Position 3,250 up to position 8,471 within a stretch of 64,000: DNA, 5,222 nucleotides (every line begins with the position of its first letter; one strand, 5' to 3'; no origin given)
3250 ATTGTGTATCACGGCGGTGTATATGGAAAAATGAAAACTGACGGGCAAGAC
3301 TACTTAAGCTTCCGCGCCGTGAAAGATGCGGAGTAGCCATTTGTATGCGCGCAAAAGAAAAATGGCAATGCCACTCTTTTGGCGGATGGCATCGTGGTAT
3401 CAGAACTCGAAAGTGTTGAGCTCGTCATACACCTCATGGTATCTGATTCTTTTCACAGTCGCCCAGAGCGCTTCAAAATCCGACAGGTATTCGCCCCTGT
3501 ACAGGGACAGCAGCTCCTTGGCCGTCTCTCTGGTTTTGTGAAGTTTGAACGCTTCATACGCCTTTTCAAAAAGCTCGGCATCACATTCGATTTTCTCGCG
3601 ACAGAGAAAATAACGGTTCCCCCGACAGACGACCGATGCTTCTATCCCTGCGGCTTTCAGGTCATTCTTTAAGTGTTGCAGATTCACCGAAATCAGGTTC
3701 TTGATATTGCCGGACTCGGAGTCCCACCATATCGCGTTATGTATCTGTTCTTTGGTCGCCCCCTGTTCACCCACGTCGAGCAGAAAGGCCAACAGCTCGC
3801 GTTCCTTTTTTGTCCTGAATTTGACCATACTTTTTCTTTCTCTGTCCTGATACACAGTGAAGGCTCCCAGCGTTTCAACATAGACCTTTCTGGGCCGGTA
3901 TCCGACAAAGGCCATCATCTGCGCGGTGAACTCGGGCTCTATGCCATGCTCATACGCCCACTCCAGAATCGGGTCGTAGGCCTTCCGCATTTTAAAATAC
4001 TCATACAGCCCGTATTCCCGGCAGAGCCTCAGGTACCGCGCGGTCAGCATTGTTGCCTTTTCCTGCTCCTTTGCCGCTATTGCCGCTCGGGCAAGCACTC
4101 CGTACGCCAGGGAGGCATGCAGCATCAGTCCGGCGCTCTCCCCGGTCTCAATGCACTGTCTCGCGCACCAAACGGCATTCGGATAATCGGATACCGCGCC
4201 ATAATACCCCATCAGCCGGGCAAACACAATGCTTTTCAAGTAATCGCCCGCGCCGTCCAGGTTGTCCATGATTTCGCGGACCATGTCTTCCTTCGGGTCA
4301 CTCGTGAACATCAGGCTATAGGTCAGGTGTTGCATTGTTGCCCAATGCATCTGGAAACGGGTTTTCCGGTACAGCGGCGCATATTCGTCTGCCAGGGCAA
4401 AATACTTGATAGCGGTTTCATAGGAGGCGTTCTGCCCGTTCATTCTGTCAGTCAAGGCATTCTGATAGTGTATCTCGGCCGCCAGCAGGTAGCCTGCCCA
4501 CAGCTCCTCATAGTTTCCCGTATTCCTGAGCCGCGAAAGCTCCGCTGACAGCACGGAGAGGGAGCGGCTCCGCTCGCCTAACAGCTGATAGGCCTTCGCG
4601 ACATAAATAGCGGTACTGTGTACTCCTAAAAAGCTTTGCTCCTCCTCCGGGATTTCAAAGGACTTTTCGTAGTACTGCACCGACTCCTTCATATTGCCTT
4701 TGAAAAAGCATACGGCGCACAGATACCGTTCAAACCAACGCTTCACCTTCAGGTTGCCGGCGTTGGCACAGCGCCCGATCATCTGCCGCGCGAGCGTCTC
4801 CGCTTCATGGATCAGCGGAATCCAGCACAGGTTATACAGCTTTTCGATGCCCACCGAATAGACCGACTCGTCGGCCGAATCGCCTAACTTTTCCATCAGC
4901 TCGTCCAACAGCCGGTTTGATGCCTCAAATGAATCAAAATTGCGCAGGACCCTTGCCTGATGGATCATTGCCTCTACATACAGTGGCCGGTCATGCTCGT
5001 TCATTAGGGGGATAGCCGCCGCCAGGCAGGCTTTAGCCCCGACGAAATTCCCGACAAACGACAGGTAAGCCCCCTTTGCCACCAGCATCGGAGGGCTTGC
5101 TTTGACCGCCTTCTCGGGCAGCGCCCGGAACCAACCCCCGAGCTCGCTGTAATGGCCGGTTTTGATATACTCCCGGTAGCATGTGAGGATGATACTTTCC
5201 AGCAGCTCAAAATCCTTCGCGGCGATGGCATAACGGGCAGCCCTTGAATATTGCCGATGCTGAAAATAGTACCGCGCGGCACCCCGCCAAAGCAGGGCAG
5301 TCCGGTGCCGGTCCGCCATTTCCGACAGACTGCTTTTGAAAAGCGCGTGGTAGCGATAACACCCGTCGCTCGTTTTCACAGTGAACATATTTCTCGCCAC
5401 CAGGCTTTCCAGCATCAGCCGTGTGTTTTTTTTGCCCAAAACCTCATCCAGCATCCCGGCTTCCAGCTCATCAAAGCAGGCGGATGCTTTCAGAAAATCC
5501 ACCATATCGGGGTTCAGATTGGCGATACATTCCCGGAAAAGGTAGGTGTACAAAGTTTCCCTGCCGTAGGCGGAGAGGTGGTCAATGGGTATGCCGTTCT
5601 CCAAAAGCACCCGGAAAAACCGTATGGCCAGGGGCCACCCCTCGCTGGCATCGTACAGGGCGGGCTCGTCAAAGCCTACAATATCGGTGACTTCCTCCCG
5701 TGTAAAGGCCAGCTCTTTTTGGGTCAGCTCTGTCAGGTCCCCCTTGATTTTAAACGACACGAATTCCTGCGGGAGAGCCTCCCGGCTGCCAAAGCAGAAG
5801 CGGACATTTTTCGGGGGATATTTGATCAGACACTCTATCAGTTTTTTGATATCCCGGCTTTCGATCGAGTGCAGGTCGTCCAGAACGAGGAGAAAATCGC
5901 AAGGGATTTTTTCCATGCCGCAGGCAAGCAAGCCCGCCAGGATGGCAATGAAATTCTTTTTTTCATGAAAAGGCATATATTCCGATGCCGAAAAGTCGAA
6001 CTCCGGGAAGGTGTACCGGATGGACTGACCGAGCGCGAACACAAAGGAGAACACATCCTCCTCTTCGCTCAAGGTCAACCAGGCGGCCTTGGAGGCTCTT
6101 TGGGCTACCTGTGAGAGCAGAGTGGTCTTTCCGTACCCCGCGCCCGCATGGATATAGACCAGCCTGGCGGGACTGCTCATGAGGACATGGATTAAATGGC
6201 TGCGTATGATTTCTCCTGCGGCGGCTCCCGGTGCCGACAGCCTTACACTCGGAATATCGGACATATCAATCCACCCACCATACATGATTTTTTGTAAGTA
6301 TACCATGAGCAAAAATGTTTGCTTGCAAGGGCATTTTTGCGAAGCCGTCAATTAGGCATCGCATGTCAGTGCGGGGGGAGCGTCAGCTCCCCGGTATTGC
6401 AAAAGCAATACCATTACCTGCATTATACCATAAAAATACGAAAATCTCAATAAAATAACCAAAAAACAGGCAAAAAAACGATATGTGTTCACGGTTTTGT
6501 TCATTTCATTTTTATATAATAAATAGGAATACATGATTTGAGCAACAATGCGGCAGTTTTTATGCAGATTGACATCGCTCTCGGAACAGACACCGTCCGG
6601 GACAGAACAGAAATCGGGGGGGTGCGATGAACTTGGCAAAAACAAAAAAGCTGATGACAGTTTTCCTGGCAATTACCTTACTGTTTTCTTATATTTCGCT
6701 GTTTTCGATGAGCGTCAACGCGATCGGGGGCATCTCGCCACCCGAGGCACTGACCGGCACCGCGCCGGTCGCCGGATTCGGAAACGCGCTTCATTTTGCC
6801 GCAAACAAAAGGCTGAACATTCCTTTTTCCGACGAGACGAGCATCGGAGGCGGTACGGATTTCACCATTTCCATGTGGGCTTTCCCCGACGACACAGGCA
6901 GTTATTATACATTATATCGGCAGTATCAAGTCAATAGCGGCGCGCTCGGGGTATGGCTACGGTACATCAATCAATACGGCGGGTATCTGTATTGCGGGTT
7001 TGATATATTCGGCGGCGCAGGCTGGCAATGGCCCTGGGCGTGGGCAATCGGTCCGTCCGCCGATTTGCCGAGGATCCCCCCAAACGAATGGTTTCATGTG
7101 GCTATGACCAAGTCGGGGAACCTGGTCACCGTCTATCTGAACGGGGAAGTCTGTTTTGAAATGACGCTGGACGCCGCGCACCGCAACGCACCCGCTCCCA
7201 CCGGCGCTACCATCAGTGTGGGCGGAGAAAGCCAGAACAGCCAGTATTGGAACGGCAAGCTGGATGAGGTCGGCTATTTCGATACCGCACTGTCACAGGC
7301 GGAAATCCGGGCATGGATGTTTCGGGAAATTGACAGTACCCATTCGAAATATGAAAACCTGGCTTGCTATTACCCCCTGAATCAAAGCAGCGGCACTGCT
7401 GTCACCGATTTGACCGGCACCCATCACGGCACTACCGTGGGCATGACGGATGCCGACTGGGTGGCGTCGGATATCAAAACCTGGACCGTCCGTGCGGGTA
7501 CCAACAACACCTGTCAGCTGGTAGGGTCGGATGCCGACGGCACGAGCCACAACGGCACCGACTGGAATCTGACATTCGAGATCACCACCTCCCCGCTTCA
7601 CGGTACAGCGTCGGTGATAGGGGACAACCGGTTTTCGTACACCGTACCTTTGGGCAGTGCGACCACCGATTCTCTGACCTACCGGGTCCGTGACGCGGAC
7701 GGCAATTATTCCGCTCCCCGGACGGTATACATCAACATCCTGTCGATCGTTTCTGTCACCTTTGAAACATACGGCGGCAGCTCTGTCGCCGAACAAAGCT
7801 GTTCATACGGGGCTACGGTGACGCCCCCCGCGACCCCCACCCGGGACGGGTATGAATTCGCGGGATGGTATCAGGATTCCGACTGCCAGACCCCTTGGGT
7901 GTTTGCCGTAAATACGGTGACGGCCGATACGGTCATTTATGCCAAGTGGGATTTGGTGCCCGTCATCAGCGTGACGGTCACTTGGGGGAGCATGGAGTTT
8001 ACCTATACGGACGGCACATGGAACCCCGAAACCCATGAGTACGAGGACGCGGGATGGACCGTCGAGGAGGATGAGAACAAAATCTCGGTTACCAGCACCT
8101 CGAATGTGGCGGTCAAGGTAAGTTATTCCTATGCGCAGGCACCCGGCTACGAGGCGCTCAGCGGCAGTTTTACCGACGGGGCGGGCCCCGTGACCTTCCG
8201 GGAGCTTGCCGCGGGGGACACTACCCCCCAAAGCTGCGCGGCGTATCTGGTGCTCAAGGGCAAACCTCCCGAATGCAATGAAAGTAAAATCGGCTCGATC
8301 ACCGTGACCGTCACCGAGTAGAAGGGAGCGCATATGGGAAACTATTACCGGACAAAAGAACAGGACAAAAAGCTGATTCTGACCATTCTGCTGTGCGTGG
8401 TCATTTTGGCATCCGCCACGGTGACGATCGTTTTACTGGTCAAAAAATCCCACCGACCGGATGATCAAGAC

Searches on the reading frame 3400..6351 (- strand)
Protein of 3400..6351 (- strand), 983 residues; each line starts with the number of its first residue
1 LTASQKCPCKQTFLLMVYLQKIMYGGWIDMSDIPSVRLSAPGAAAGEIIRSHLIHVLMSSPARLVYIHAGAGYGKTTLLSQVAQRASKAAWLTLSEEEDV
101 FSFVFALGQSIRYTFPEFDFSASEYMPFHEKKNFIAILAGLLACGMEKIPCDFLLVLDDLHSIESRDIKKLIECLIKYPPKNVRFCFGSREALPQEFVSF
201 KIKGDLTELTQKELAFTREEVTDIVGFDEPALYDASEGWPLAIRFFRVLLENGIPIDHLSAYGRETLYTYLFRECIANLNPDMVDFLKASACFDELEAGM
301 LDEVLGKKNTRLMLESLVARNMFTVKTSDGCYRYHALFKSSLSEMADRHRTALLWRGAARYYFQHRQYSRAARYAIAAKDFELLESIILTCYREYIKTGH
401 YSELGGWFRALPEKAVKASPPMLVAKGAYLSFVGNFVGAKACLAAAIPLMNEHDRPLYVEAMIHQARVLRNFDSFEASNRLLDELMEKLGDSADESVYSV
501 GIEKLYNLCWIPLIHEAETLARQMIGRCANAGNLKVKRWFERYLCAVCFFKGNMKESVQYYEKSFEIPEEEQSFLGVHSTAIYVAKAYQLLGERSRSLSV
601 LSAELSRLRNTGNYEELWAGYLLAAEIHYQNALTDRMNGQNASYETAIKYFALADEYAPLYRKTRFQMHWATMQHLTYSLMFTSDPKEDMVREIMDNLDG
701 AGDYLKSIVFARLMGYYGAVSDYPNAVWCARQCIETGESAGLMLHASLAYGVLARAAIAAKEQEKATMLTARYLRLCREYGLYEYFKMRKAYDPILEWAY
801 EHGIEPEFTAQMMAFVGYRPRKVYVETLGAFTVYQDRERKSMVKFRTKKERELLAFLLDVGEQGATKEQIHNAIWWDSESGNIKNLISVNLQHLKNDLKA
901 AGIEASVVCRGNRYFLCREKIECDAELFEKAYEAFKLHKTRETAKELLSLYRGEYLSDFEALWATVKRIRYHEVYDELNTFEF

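Call 48: search_protein_families(library=pfam, proteins=[window:3400-6351:-], max_evalue=0.00001)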
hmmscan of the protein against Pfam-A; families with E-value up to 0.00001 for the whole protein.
window:3400-6351:- (983 aa): 1 family
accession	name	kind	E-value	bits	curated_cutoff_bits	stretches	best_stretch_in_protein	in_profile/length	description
PF13191.12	AAA_16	-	8e-06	26.9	32.6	0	56-167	19-148/167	AAA ATPase domain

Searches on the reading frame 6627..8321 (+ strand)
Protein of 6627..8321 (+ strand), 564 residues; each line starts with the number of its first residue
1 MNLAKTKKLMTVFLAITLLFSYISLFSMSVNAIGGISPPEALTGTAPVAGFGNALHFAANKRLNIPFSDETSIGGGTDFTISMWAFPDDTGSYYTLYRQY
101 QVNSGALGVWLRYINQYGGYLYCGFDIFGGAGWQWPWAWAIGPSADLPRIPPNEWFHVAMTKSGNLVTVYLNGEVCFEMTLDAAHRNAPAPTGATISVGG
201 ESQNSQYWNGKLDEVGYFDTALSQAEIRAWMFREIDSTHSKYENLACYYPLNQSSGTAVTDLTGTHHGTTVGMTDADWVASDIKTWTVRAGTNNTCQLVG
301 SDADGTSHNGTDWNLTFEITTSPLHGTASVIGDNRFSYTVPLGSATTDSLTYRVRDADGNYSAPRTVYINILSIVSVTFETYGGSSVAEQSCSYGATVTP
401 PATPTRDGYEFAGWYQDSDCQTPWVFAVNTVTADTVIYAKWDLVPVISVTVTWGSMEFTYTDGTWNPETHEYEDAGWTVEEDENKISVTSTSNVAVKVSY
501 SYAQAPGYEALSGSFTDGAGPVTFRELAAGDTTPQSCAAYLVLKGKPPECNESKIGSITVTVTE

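Call 48: search_protein_families(library=pfam, proteins=[window:6627-8321:+], max_evalue=0.00001)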
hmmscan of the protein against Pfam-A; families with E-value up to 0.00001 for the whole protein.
window:6627-8321:+ (564 aa): 3 families
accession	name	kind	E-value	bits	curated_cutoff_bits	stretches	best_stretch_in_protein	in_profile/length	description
PF13385.13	Laminin_G_3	-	5.4e-19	69.3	27.6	1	69-227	11-150/151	Concanavalin A-like lectin/glucanases superfamily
PF09479.16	Flg_new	-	1.7e-18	67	27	1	377-440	3-65/65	Listeria-Bacteroides repeat domain (List_Bact_rpt)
PF17963.7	Big_9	-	4.7e-07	31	23.6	1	279-367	5-86/89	Bacterial Ig domain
